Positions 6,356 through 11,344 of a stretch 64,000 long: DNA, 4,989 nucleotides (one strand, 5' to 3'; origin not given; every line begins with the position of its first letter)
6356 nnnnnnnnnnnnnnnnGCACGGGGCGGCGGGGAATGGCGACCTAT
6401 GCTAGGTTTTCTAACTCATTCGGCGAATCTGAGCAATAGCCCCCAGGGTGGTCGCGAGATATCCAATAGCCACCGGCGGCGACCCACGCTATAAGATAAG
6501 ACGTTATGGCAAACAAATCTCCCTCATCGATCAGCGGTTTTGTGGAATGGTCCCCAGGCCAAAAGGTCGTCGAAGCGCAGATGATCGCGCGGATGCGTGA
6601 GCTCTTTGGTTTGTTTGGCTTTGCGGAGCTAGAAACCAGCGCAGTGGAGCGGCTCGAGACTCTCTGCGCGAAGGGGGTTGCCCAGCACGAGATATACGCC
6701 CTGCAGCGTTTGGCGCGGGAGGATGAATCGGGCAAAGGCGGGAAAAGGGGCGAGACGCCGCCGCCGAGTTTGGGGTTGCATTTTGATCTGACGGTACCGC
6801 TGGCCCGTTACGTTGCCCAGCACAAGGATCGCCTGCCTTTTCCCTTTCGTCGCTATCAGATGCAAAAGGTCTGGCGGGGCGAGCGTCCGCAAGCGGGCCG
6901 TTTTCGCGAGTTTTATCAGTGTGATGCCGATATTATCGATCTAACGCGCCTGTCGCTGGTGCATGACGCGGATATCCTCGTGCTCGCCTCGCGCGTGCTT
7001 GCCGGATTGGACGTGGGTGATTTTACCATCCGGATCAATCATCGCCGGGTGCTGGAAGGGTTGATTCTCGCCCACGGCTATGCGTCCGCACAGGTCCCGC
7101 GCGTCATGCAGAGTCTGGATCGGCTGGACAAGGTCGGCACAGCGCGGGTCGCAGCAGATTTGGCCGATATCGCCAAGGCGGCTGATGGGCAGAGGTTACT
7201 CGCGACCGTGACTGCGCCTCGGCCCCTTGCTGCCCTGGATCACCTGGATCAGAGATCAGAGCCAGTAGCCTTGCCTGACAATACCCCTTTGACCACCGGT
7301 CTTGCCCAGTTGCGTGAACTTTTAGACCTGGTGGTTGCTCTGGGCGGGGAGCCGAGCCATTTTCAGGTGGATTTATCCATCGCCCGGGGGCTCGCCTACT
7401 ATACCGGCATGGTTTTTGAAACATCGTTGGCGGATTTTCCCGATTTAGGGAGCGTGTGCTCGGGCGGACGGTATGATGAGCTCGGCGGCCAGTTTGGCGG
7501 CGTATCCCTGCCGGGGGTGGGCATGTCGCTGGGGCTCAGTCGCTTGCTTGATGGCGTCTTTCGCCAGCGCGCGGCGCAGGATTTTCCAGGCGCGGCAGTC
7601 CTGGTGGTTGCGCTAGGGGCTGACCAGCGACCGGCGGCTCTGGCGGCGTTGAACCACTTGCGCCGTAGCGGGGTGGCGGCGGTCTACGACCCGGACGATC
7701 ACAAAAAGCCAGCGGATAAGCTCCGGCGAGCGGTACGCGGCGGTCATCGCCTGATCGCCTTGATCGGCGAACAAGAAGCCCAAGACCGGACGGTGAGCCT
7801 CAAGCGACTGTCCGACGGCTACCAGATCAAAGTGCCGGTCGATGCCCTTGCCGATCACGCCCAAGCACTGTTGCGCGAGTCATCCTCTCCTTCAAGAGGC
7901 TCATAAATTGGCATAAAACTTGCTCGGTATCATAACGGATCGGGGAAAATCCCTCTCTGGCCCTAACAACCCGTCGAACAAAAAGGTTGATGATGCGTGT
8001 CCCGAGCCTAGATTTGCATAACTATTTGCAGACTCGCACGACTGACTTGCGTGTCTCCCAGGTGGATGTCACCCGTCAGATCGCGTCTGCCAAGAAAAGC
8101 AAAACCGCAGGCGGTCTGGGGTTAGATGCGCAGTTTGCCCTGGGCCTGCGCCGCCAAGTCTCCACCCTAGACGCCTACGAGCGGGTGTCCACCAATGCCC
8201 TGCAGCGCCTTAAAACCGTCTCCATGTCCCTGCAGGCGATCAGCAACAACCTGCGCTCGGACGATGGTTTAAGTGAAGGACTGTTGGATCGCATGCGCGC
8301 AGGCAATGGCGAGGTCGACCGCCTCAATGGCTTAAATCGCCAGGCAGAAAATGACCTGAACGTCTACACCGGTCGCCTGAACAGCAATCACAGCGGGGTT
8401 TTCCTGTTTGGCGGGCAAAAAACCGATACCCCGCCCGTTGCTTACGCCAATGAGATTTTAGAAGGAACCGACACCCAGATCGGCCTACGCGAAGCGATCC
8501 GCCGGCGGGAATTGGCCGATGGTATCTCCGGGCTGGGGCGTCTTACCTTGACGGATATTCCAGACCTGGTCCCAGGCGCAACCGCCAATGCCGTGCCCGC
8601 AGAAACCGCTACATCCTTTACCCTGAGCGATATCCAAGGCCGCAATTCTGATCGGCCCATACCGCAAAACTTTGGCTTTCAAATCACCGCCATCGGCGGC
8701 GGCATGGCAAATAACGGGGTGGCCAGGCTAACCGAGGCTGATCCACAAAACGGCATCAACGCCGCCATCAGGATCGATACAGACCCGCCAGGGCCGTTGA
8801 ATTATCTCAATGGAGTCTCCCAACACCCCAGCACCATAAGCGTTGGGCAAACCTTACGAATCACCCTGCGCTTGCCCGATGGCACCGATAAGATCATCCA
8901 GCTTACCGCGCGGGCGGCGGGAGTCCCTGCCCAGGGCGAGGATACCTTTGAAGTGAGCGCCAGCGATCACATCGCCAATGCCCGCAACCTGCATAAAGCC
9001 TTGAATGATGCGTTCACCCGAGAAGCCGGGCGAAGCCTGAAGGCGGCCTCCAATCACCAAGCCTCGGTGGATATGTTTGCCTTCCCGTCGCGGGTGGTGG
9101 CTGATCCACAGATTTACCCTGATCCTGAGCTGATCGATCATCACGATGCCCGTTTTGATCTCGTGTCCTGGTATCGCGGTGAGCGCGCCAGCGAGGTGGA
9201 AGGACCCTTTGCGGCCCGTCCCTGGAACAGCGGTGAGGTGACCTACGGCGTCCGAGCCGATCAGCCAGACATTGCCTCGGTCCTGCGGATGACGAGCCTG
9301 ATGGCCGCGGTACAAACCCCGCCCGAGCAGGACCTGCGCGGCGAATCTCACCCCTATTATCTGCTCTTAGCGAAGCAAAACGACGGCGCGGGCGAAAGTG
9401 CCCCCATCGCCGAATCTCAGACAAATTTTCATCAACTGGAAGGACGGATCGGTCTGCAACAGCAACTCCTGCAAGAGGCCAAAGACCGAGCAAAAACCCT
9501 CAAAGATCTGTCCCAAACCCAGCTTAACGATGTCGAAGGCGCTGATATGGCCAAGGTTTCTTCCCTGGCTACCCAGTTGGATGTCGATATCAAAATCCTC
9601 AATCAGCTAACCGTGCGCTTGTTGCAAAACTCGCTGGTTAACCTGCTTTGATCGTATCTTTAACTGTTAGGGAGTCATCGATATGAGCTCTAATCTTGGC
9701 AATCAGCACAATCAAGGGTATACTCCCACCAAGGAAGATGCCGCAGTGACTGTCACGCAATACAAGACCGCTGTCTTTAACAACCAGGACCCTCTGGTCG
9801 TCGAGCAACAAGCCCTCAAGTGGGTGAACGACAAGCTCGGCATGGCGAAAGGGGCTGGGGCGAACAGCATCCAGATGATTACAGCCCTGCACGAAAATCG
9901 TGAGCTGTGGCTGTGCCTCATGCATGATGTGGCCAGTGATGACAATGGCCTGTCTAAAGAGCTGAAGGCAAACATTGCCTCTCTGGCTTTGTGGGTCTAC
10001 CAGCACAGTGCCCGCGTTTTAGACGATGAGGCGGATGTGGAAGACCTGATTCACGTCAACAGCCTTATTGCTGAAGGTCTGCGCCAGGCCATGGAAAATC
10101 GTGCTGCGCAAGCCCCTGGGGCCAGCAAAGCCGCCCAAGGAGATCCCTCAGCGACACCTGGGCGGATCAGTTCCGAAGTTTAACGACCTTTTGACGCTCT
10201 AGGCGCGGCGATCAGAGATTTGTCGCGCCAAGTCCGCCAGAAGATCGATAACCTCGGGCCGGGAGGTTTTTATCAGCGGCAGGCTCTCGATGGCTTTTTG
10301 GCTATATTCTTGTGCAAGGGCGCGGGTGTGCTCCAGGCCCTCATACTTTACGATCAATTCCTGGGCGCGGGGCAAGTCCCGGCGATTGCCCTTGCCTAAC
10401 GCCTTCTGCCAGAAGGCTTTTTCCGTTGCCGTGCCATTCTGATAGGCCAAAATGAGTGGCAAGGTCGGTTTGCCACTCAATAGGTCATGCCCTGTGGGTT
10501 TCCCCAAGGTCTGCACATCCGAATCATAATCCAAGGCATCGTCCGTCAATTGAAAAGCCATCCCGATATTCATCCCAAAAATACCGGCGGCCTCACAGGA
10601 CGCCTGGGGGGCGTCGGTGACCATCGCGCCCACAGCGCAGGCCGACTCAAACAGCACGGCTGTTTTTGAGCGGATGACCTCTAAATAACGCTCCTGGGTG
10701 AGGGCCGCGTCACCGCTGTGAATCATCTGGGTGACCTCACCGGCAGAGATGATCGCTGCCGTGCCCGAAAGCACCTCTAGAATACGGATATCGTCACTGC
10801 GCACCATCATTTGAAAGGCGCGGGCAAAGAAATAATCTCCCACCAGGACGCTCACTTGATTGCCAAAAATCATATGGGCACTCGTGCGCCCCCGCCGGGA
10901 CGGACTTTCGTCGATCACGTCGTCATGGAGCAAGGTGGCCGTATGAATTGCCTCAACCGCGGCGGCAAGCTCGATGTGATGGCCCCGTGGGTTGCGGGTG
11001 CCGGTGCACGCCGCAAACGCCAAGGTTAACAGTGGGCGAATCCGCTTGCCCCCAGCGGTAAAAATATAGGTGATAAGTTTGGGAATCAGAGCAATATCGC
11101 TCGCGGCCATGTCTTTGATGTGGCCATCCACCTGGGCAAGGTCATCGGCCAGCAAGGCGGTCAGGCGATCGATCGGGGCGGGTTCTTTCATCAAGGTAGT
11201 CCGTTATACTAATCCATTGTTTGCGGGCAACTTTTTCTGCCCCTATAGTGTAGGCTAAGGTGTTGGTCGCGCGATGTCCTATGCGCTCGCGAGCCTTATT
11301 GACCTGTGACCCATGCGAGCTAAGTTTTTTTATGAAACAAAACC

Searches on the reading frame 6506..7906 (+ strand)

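Call 38: search_protein_families(library=pfam, proteins=[window:6506-7906:+], max_evalue=0.001)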
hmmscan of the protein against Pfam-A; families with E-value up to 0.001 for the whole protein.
window:6506-7906:+ (466 aa): 2 families
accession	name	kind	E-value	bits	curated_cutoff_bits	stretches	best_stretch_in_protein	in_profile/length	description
PF13393.11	tRNA-synt_His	-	2.6e-32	112.8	25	1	12-347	2-308/308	Histidyl-tRNA synthetase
PF03129.25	HGTP_anticodon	-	4.5e-11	43.2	21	1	365-452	2-91/94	Anticodon binding domain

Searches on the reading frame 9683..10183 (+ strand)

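Call 38: search_protein_families(library=pfam, proteins=[window:9683-10183:+], max_evalue=0.001)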
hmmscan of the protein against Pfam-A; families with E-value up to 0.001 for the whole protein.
window:9683-10183:+ (166 aa): 1 family
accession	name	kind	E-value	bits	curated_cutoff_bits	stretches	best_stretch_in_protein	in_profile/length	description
PF07309.16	FlaF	-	1.7e-24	86.5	23.6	1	26-133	4-113/113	Flagellar protein FlaF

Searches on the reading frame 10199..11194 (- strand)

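Call 38: search_protein_families(library=pfam, proteins=[window:10199-11194:-], max_evalue=0.001)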
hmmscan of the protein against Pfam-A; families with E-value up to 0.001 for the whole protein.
window:10199-11194:- (331 aa): 1 family
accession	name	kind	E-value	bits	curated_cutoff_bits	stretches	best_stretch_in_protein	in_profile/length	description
PF00348.22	polyprenyl_synt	-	4.2e-71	239.5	27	1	37-271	4-241/251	Polyprenyl synthetase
